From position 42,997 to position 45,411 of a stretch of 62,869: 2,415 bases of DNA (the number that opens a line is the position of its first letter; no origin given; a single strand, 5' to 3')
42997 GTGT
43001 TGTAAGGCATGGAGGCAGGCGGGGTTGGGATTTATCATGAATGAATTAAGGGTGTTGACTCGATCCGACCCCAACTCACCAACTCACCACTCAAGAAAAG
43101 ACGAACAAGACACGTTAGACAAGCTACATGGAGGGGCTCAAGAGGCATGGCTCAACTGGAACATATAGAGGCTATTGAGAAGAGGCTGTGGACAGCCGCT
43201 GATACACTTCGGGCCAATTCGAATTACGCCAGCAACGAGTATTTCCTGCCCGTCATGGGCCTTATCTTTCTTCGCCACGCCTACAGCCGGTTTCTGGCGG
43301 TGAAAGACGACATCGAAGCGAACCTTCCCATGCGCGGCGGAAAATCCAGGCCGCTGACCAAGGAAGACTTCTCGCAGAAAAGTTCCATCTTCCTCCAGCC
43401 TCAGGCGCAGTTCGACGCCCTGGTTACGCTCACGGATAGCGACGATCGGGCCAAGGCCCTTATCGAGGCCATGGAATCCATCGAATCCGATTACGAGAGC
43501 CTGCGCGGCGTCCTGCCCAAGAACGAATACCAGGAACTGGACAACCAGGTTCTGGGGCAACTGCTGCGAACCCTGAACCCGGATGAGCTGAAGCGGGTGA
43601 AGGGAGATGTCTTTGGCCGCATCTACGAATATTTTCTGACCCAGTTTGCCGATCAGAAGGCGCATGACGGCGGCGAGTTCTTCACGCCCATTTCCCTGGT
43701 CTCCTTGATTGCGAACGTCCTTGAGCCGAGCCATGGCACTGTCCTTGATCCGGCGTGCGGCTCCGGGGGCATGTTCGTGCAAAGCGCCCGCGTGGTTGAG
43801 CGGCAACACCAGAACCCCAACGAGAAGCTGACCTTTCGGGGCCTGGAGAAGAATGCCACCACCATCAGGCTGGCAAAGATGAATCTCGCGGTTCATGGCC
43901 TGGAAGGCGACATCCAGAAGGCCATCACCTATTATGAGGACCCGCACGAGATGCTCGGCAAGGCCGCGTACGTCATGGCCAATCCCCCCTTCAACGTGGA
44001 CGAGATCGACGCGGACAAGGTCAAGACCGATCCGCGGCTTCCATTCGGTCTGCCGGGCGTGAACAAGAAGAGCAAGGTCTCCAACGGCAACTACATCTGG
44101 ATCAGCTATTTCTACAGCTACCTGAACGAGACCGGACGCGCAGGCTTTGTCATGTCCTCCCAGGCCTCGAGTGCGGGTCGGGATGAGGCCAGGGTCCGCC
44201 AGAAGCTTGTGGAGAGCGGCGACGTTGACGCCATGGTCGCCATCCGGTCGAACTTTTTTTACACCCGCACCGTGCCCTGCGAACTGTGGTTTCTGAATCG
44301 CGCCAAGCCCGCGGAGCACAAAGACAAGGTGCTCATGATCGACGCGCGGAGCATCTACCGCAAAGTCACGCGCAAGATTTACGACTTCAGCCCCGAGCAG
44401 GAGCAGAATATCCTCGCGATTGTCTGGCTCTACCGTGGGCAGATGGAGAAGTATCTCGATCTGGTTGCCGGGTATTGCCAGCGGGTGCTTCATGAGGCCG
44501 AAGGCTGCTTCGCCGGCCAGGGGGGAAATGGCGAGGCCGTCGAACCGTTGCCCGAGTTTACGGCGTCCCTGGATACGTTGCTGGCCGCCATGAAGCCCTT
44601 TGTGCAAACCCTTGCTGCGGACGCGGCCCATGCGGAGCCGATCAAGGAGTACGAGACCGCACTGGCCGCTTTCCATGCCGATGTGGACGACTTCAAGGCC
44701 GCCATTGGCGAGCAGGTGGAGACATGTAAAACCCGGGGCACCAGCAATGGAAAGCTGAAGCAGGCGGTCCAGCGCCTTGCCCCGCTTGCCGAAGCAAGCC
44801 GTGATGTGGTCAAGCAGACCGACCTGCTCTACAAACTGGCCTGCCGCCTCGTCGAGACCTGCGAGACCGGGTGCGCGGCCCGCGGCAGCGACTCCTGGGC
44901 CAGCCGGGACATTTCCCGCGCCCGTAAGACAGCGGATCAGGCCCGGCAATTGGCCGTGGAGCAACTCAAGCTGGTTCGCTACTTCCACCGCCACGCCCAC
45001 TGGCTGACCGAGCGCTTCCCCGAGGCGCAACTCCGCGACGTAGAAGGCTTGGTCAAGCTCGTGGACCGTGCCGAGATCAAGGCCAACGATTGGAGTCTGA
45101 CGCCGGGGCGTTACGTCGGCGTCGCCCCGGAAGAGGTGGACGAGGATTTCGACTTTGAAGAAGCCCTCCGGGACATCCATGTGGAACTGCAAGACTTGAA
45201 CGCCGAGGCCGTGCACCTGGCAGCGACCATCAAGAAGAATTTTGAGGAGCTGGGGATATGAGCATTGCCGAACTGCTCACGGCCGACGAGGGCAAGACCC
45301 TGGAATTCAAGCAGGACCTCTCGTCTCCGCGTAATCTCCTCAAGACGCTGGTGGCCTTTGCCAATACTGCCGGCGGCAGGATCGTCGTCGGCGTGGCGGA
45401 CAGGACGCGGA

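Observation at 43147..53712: Five-gene Type I R-M operon carrying two embedded non-R-M genes: candidate layered defence module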

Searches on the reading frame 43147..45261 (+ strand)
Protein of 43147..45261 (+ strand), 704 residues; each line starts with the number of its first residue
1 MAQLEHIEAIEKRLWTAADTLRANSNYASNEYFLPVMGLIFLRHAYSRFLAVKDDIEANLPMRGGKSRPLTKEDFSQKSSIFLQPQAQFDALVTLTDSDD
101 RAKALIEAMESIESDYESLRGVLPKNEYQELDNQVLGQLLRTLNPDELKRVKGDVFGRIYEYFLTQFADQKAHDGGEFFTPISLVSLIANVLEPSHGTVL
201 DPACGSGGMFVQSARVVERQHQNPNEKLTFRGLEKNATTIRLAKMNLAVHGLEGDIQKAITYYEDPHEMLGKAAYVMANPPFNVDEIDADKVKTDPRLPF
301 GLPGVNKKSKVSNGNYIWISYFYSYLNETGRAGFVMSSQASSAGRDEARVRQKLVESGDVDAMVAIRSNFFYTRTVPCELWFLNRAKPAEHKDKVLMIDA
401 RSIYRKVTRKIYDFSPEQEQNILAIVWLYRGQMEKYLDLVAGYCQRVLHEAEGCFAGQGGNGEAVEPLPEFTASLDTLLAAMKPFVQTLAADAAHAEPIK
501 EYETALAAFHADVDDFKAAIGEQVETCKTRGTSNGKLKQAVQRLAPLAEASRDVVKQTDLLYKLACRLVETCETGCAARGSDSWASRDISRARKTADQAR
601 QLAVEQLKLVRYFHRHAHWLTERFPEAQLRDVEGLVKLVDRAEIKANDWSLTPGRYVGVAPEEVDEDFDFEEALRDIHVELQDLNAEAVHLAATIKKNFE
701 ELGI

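Call 3: search_protein_families(library=pfam, proteins=[window:43147-45261:+], max_evalue=0.01)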
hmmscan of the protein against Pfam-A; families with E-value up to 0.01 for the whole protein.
window:43147-45261:+ (704 aa): 6 families
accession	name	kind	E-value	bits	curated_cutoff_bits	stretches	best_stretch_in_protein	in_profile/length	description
PF02384.22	N6_Mtase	-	2.2e-75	254.3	20.4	1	153-427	3-273/311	N-6 DNA Methylase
PF12161.14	HsdM_N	-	1.8e-14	54.9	24.5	1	10-141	1-133/135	HsdM N-terminal domain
PF05175.20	MTS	-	2.5e-05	24.4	23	1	188-287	23-113/170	Methyltransferase small domain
PF01170.24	UPF0020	-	0.00063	19.9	22.3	1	198-282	31-131/197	RMKL-like, methyltransferase domain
PF20473.4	MmeI_Mtase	-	0.0042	16.7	27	0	198-242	22-62/259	MmeI, DNA-methyltransferase domain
PF13847.12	Methyltransf_31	-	0.0055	16.8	27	0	195-258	3-65/145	Methyltransferase domain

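Call 4: search_protein_families(library=padloc, proteins=[window:43147-45261:+], max_evalue=0.01)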
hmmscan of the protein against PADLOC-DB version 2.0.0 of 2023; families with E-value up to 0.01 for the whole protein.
window:43147-45261:+ (704 aa): 34 families (the best 25 are shown)
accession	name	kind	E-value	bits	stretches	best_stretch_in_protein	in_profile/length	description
PDLC03035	MTase_I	-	3.5e-263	873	1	2-704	2-653/653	Type I methyltransferase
PDLC03019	MTase_I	-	5.3e-78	261.3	2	10-447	8-440/932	Type I methyltransferase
PDLC03240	MTase_II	-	3.3e-65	218.9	1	10-412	8-414/511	Type II methyltransferase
PDLC03031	MTase_I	-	5e-45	152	1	8-440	6-466/834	Type I methyltransferase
PDLC03022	MTase_I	-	2.2e-40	136.7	1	8-410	4-428/857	Type I methyltransferase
PDLC03027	MTase_I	-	8.1e-36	121.8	1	79-432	51-409/810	Type I methyltransferase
PDLC03026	MTase_I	-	4.6e-35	119.7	1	8-410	4-382/487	Type I methyltransferase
PDLC04134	mad2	-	6.9e-32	108.9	1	10-409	141-468/492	mads_2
PDLC03021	MTase_I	-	2.7e-31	107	1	132-373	121-364/491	Type I methyltransferase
PDLC03029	MTase_I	-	3.3e-31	106.5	1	8-413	7-431/661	Type I methyltransferase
PDLC03038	MTase_I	-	6.4e-31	105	1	9-402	8-397/896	Type I methyltransferase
PDLC03028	MTase_I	-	2.1e-28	96.9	1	8-410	727-1144/1236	Type I methyltransferase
PDLC03039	MTase_I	-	2.5e-27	93.3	1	10-410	7-400/708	Type I methyltransferase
PDLC03032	MTase_I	-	1e-26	91.3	1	152-410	135-393/1001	Type I methyltransferase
PDLC03033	MTase_I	-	3.6e-25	86.9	2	140-409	166-441/541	Type I methyltransferase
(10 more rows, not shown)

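Call 5: search_protein_families(library=ncbifam, proteins=[window:43147-45261:+], max_evalue=0.01)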
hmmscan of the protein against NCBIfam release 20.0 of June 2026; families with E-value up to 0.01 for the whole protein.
window:43147-45261:+ (704 aa): 4 families
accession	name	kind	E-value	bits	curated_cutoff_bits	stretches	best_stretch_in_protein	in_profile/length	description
TIGR00497.1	hsdM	equivalog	1.2e-27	96.8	242.75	1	140-422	164-451/515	type I restriction-modification system subunit M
NF047738.1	antiphage_MADS2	equivalog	2.4e-13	49.3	720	1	108-231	249-367/654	methylation-associated defense system DNA methyltransferase MAD2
NF007023.0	PRK09489.1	equivalog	0.0013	18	295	1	188-283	189-272/342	16S rRNA (guanine(1207)-N(2))-methyltransferase RsmC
NF008748.0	PRK11783.1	equivalog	0.0058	14.9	466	0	219-283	249-316/704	bifunctional 23S rRNA (guanine(2069)-N(7))-methyltransferase RlmK/23S rRNA (guanine(2445)-N(2))-methyltransferase RlmL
